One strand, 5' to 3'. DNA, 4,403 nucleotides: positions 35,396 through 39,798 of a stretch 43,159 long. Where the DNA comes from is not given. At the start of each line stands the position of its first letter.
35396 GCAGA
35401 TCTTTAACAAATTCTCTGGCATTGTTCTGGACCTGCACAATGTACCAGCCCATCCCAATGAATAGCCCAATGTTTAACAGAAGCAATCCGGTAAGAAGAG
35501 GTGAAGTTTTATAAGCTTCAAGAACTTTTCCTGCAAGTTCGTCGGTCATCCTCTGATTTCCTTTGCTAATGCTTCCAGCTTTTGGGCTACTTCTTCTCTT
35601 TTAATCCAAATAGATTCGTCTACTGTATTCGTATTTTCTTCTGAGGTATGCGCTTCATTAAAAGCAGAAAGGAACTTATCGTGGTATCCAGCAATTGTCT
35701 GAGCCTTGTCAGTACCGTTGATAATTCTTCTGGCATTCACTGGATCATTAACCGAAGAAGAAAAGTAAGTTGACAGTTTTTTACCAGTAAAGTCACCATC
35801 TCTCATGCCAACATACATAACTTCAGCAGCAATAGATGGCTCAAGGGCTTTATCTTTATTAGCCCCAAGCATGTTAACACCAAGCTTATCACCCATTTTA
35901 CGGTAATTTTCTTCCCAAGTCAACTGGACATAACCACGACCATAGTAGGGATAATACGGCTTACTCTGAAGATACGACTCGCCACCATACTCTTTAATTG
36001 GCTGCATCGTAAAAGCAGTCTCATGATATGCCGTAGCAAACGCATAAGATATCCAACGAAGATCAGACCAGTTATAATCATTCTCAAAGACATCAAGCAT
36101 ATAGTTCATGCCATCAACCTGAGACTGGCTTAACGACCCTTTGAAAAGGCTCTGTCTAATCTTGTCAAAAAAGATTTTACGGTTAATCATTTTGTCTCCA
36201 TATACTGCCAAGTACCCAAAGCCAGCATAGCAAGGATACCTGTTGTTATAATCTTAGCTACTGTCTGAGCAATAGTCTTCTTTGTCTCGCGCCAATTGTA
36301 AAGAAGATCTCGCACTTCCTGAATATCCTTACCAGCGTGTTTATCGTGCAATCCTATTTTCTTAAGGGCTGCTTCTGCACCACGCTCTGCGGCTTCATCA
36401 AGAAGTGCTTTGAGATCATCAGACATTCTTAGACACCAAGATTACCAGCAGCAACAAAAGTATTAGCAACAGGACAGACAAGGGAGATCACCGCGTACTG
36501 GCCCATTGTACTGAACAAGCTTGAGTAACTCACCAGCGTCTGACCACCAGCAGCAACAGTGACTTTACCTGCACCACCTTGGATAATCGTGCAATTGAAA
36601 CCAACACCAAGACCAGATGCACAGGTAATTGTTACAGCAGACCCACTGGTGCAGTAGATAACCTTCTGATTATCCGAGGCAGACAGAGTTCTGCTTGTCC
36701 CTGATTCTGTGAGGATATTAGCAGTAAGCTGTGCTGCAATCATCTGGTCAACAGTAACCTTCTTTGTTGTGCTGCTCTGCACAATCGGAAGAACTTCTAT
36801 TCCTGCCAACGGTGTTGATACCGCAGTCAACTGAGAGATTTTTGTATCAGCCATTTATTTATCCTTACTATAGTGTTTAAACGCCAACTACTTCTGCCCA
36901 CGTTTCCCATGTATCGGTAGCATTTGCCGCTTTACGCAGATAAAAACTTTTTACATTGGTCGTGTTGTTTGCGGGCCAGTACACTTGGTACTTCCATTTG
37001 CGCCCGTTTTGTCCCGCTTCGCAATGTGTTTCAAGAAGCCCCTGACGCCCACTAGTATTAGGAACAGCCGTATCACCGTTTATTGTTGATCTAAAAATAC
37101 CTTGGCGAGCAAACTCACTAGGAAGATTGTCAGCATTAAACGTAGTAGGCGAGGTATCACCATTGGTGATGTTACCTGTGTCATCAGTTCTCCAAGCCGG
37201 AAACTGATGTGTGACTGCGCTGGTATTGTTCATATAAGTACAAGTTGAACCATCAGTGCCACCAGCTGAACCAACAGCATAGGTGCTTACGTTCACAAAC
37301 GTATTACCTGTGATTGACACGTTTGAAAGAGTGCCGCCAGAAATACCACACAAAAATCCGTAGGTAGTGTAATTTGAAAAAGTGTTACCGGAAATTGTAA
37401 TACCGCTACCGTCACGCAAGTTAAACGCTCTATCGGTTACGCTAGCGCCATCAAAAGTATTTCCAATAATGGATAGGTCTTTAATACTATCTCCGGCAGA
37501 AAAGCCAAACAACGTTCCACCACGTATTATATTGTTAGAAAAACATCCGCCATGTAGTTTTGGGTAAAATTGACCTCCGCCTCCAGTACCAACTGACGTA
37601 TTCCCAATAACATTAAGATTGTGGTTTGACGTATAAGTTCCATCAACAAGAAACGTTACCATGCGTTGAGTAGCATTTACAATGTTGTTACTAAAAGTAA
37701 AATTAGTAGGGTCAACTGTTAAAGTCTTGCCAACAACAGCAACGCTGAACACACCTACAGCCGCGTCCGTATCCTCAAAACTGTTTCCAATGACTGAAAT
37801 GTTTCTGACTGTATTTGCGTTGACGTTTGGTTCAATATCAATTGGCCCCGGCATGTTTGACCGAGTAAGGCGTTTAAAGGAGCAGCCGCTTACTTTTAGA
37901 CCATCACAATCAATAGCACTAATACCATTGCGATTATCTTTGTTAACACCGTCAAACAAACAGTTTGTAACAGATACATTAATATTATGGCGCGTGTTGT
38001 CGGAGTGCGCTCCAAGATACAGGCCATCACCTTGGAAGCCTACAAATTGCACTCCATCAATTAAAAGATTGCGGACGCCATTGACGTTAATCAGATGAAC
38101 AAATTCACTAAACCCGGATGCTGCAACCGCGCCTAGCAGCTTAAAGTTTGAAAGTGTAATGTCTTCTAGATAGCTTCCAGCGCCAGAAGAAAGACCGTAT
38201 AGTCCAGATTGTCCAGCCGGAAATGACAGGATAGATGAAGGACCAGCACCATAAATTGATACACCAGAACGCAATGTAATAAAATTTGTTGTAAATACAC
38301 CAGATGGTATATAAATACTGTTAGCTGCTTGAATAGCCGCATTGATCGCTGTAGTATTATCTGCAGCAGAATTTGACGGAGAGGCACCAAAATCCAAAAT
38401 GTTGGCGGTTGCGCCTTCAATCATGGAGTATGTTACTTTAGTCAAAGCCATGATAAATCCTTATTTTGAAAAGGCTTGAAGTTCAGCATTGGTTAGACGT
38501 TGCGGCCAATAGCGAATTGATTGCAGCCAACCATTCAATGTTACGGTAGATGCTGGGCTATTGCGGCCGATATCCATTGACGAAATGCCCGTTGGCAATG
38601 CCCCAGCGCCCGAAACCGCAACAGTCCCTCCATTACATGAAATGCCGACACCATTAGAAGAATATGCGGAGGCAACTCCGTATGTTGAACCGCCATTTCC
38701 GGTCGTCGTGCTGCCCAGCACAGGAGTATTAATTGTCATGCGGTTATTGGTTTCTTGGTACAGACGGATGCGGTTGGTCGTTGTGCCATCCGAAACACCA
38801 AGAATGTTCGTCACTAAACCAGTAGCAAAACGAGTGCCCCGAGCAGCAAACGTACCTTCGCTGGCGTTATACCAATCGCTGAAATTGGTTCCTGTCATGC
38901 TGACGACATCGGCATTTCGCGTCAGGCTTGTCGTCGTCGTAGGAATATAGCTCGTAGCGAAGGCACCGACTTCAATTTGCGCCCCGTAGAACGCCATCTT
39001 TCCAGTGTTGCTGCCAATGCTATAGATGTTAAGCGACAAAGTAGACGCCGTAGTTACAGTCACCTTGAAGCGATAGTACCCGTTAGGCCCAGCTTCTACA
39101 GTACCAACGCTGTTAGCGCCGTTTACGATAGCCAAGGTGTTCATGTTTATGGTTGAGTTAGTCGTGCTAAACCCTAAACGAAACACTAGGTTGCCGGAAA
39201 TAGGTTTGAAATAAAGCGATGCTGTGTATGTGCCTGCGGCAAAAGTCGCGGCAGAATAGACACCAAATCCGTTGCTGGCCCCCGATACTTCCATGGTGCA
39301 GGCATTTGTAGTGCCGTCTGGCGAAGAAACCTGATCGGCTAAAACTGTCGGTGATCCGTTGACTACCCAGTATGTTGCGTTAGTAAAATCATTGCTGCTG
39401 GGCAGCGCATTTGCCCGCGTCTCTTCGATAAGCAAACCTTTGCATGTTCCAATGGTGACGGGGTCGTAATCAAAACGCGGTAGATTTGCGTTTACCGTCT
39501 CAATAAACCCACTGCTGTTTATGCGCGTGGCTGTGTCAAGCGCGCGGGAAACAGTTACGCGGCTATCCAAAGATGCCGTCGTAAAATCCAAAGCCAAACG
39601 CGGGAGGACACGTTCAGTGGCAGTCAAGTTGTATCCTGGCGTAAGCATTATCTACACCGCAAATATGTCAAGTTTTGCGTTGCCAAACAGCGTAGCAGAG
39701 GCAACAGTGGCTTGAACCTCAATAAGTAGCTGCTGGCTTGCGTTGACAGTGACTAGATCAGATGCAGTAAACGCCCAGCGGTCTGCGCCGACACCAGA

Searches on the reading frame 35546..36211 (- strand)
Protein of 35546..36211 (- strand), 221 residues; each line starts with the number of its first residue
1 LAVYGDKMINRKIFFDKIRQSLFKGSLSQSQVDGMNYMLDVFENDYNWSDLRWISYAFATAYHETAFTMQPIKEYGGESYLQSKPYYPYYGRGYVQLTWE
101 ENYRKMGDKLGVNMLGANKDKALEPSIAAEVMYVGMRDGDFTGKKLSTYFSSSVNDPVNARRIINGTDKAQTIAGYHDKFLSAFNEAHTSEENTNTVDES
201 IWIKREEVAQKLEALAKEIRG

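Call 9: search_protein_families(library=phrogs, max_evalue=0.001, proteins=[window:35546-36211:-])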
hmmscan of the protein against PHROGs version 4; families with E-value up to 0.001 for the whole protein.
window:35546-36211:- (221 aa): 2 families
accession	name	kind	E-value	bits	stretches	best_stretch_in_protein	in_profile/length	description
phrog_181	-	lysis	4.5e-29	102.9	1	6-190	328-537/769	endolysin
phrog_29753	-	unknown function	3.4e-26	93.3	1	52-182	244-372/374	-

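Call 99: search_protein_families(library=pfam, max_evalue=0.01, proteins=[window:35546-36211:-])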
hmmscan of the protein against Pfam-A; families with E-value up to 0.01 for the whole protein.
window:35546-36211:- (221 aa): 1 family
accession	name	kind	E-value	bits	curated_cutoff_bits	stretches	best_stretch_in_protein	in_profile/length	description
PF00182.24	Glyco_hydro_19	-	0.00013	22.3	25.5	1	86-127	104-145/232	Chitinase class I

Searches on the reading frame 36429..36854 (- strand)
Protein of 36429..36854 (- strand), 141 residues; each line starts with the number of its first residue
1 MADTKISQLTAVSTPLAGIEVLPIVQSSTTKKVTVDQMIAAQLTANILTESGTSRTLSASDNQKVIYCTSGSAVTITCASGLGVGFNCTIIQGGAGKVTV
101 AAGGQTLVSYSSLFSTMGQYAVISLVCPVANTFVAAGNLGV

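Call 9: search_protein_families(library=phrogs, max_evalue=0.001, proteins=[window:36429-36854:-])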
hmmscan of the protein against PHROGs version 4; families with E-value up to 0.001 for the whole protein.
window:36429-36854:- (141 aa): 5 families
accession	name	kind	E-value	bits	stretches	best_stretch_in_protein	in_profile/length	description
phrog_21978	-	unknown function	2.3e-09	38.5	1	44-141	126-219/220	-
phrog_21510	-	unknown function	5.9e-09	36.2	1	46-133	455-547/555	-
phrog_8780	-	tail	9.1e-08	31.7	1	33-139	641-755/755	minor tail protein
phrog_20194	-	unknown function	6.2e-07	29.7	1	52-125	200-274/495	-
phrog_18179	-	head and packaging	4.8e-06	27.1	1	53-139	389-480/482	virion structural protein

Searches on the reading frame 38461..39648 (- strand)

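Call 9: search_protein_families(library=phrogs, max_evalue=0.001, proteins=[window:38461-39648:-])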
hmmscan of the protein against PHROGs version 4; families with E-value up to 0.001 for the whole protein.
window:38461-39648:- (395 aa): 3 families
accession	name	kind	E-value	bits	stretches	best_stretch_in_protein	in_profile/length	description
phrog_5939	-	tail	6e-65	221.1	1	14-394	353-761/801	tail protein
phrog_34853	-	unknown function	9.7e-18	65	1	38-251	38-267/555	-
phrog_1419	-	tail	5.1e-10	39.2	1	26-252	396-641/793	tail protein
